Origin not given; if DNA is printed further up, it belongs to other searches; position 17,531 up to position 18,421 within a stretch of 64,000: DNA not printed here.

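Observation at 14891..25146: Eleven-gene, translationally coupled operon fusing an itaconate/methylsuccinate-type CoA module to a ComDE-like decarboxylase, a GabD-like ALDH, a DAO flavoenzyme and RidA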

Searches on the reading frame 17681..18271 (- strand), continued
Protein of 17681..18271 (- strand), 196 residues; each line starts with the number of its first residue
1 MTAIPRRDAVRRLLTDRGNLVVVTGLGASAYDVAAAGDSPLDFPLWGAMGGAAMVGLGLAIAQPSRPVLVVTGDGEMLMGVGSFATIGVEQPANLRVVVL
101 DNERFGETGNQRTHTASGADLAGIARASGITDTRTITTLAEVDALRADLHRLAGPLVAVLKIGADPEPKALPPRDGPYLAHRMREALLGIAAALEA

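Call 54: search_protein_families(library=pfam, proteins=[L085:18756-19505:-, L070:3784-4749:-, L063:11134-11943:+, L046:5384-6325:+, L032:10454-12001:+, L050:4574-5722:+, L065:955-1875:+, L073:10616-10999:+, L086:11338-12540:+, L059:7174-7968:-], max_evalue=0.000001)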
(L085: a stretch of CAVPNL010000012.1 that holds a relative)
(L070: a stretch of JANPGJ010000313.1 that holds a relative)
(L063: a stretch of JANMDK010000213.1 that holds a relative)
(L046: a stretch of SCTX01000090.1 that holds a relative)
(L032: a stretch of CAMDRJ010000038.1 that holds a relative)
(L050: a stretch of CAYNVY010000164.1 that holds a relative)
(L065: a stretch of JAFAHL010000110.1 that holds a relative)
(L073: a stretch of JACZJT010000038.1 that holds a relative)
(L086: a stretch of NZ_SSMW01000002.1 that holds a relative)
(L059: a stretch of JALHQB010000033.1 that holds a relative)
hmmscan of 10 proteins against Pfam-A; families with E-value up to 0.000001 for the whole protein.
L085:18756-19505:- (249 aa): 2 families
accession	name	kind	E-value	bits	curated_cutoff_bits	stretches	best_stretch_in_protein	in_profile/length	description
PF00005.33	ABC_tran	-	1.8e-33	116.4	25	1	17-174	1-136/137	ABC transporter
PF12399.14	BCA_ABC_TP_C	-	1.7e-09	37.5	25.5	1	224-248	2-26/27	Branched-chain amino acid ATP-binding cassette transporter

L070:3784-4749:- (321 aa): 1 family
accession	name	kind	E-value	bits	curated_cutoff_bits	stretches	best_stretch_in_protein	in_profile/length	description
PF03401.19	TctC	-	4.3e-74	249.9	27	1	45-317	1-273/274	Tripartite tricarboxylate transporter family receptor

L063:11134-11943:+ (269 aa): 2 families
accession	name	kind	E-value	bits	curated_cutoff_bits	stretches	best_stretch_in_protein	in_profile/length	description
PF00378.25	ECH_1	-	2e-47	162.1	27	1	26-268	4-250/251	Enoyl-CoA hydratase/isomerase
PF16113.10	ECH_2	-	1.3e-26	94.3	27.2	1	30-195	3-176/335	Enoyl-CoA hydratase/isomerase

L046:5384-6325:+ (313 aa): 2 families
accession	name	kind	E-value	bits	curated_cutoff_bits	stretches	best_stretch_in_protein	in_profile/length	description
PF03466.25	LysR_substrate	-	1.2e-27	97.2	28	1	96-297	2-206/209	LysR substrate binding domain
PF00126.33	HTH_1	-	2.7e-25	88.5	26.6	1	14-71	3-60/60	Bacterial regulatory helix-turn-helix protein, lysR family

L032:10454-12001:+ (515 aa): 2 families
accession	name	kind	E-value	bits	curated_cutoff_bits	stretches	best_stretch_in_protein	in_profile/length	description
PF00501.34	AMP-binding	-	6e-63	213.4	29.9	1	8-374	2-384/384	AMP-binding enzyme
PF13193.12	AMP-binding_C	-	8.3e-14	52.7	24.5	1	424-499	1-76/76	AMP-binding enzyme C-terminal domain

L050:4574-5722:+ (382 aa): 2 families
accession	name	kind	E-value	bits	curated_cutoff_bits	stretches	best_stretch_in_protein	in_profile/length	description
PF13378.12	MR_MLE_C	-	2.2e-59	201.3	29.4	1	151-365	2-218/219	Enolase C-terminal domain-like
PF02746.21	MR_MLE_N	-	1e-21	77.7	22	1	20-128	15-117/117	Mandelate racemase / muconate lactonizing enzyme, N-terminal domain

L065:955-1875:+ (306 aa): 2 families
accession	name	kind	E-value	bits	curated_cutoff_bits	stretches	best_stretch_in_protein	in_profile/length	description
PF00941.27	FAD_binding_5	-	2.9e-42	144.8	27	1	19-187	2-168/170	FAD binding domain in molybdopterin dehydrogenase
PF03450.22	CO_deh_flav_C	-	5.7e-12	46.1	25.5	1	196-293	2-101/102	CO dehydrogenase flavoprotein C-terminal domain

L073:10616-10999:+ (127 aa): 1 family
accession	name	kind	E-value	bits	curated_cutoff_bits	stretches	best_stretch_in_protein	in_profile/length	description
PF02627.25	CMD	-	1.6e-23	82.9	23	1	36-118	3-84/84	Carboxymuconolactone decarboxylase family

L086:11338-12540:+ (400 aa): 2 families
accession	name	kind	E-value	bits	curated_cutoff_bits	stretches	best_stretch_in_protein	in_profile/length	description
PF16576.10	HlyD_D23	-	1.4e-31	109.9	30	1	95-296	18-214/214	Barrel-sandwich domain of CusB or HlyD membrane-fusion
PF13437.12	HlyD_3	-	2.6e-21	76.8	22.2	1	192-293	1-106/106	HlyD family secretion protein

L059:7174-7968:- (264 aa): 1 family
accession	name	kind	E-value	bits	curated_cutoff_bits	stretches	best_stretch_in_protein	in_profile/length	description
PF05985.16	EutC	-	7.6e-79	264.8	25.8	1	32-253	4-235/235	Ethanolamine ammonia-lyase light chain (EutC)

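Call 56: find_encoding_contigs(protein=P0028, flank=10000, max_places=1)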
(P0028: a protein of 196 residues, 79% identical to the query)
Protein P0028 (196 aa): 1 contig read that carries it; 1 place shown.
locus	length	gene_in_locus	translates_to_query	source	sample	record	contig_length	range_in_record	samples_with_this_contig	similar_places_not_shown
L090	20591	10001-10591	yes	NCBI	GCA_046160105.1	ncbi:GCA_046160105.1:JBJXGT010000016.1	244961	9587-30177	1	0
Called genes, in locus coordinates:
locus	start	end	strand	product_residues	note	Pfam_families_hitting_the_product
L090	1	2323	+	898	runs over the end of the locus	PF12704:MacB_PCD, PF02687:FtsX, PF12704:MacB_PCD, PF02687:FtsX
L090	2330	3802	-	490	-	PF01339:CheB_methylest (faint), PF00753:Lactamase_B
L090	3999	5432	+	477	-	PF03972:MmgE_PrpD_N, PF19305:MmgE_PrpD_C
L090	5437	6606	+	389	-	PF02771:Acyl-CoA_dh_N, PF02770:Acyl-CoA_dh_M, PF00441:Acyl-CoA_dh_1, PF08028:Acyl-CoA_dh_2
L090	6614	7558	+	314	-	PF03328:HpcH_HpaI, PF15617:C-C_Bond_Lyase (weak), PF22484:DUF6986 (weak)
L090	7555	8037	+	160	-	PF19315:MC_hydratase, PF01575:MaoC_dehydratas, PF13452:FAS1_DH_region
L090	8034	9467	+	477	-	PF00171:Aldedh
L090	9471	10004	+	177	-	-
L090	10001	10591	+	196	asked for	PF02775:TPP_enzyme_C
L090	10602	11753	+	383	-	PF00070:Pyr_redox (faint), PF01266:DAO, PF07992:Pyr_redox_2 (faint), PF13450:NAD_binding_8 (weak)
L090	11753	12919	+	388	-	PF02515:CoA_transf_3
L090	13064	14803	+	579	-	-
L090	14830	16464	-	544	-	PF13641:Glyco_tranf_2_3, PF13506:Glyco_transf_21, PF13632:Glyco_trans_2_3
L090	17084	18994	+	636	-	PF02129:Peptidase_S15, PF08530:PepX_C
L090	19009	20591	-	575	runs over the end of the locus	PF03796:DnaB_C (faint), PF06745:ATPase, PF13191:AAA_16 (faint), PF07088:GvpD_P-loop (faint), PF20720:nSTAND3 (faint), PF13481:AAA_25, PF06745:ATPase, PF23442:DUF7125 (weak), +1 more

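Call 57: find_encoding_contigs(protein=P0048, flank=10000, max_places=1)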
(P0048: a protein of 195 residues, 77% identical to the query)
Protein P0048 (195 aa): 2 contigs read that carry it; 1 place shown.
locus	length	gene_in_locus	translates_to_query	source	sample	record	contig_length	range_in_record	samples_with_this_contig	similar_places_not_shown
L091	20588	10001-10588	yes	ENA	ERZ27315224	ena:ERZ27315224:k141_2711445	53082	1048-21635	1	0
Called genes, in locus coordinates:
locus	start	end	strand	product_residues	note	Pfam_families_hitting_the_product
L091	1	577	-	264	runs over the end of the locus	PF13620:CarboxypepD_reg, PF13715:CarbopepD_reg_2, PF07715:Plug (weak)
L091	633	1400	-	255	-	PF13620:CarboxypepD_reg, PF13715:CarbopepD_reg_2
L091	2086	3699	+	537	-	PF00082:Peptidase_S8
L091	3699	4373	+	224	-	-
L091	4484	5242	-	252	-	PF00149:Metallophos, PF12850:Metallophos_2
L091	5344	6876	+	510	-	PF03972:MmgE_PrpD_N, PF19305:MmgE_PrpD_C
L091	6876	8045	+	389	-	PF02771:Acyl-CoA_dh_N, PF02770:Acyl-CoA_dh_M, PF00441:Acyl-CoA_dh_1, PF08028:Acyl-CoA_dh_2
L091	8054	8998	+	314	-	PF03328:HpcH_HpaI, PF15617:C-C_Bond_Lyase (weak), PF22484:DUF6986 (weak)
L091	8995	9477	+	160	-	PF19315:MC_hydratase, PF01575:MaoC_dehydratas, PF13452:FAS1_DH_region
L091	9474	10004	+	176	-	-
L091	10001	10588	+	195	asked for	PF02775:TPP_enzyme_C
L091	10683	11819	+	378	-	PF02515:CoA_transf_3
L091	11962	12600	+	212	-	PF00149:Metallophos, PF12850:Metallophos_2 (faint)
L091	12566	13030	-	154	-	PF01316:Arg_repressor, PF02863:Arg_repressor_C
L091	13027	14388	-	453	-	PF00206:Lyase_1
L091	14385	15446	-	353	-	PF01546:Peptidase_M20, PF07687:M20_dimer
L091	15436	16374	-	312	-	PF00696:AA_kinase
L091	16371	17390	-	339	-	PF02729:OTCace_N, PF00185:OTCace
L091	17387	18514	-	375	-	PF00202:Aminotran_3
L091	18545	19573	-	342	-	PF01118:Semialdhyde_dh, PF22698:Semialdhyde_dhC_1, PF02774:Semialdhyde_dhC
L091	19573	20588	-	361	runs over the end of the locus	-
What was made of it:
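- L091 keeps TPPab inside the CoA module even without the ALDH or DAO (call 57).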

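Call 58: find_encoding_contigs(protein=P0093, flank=10000, max_places=1)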
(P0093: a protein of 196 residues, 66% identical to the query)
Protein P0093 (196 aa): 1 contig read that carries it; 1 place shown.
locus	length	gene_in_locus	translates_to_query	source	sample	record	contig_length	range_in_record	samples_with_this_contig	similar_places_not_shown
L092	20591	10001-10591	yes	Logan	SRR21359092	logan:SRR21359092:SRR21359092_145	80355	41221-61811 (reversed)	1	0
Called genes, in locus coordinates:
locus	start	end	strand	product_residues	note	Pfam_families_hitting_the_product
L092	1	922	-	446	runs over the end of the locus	PF00232:Glyco_hydro_1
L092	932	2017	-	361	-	PF00528:BPD_transp_1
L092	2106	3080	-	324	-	PF00528:BPD_transp_1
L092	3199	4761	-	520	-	PF27998:ArabinogalactanP (weak), PF01547:SBP_bac_1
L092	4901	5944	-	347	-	PF00356:LacI, PF00532:Peripla_BP_1, PF13407:Peripla_BP_4, PF13377:Peripla_BP_3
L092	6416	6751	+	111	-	PF00216:Bac_DNA_binding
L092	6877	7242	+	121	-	PF01243:PNPOx_N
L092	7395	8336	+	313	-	PF01790:LGT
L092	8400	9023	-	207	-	PF13483:Lactamase_B_3, PF12706:Lactamase_B_2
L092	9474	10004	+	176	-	PF02776:TPP_enzyme_N (weak)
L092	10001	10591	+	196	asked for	PF02775:TPP_enzyme_C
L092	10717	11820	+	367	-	PF02653:BPD_transp_2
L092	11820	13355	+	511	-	PF02653:BPD_transp_2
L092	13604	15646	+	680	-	PF13458:Peripla_BP_6, PF01094:ANF_receptor, PF13433:Peripla_BP_5, PF00497:SBP_bac_3, PF10613:Lig_chan-Glu_bd (weak)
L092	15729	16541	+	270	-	PF00528:BPD_transp_1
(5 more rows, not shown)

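Call 59: find_related_loci(query=P0001, collection=metagenome_contigs, flank=10000)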
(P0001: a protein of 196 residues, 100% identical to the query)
Query P0001 (196 aa) in metagenome_contigs; peptide patterns used: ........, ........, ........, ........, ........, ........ (x = any residue, [..] = any of these).
600 stretches matched a pattern (row limit reached: there are more); 560 encode a relative of the query (tblastn E <= 1e-3); the best 80 are kept; 80 distinct loci.
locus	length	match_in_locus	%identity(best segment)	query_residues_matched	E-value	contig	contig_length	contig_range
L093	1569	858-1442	81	1-195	5e-109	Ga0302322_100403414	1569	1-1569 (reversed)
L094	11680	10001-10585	77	1-195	6e-93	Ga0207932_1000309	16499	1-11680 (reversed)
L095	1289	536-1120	63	1-195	5e-84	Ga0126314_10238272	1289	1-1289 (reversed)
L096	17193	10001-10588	62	1-196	7e-78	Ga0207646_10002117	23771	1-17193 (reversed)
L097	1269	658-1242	65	1-195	3e-83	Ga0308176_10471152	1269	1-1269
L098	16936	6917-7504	61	1-196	2e-77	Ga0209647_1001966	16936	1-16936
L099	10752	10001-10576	63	4-195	9e-76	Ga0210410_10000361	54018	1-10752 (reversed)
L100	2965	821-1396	63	4-195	7e-76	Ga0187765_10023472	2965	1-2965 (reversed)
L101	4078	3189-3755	65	1-189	1e-73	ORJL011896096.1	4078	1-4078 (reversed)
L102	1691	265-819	63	4-188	3e-77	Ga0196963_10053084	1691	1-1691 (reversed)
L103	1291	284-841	62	4-189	4e-77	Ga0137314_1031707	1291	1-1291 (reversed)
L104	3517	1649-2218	62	6-195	1e-72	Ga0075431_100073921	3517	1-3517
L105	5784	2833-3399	62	1-189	1e-71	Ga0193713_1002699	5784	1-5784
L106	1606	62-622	62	3-189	3e-75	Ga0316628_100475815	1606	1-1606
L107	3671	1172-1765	61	1-195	9e-72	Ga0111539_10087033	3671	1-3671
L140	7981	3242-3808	59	4-192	1e-68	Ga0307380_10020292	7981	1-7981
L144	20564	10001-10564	60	6-193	3e-68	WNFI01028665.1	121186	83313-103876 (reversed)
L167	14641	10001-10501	62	23-189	2e-66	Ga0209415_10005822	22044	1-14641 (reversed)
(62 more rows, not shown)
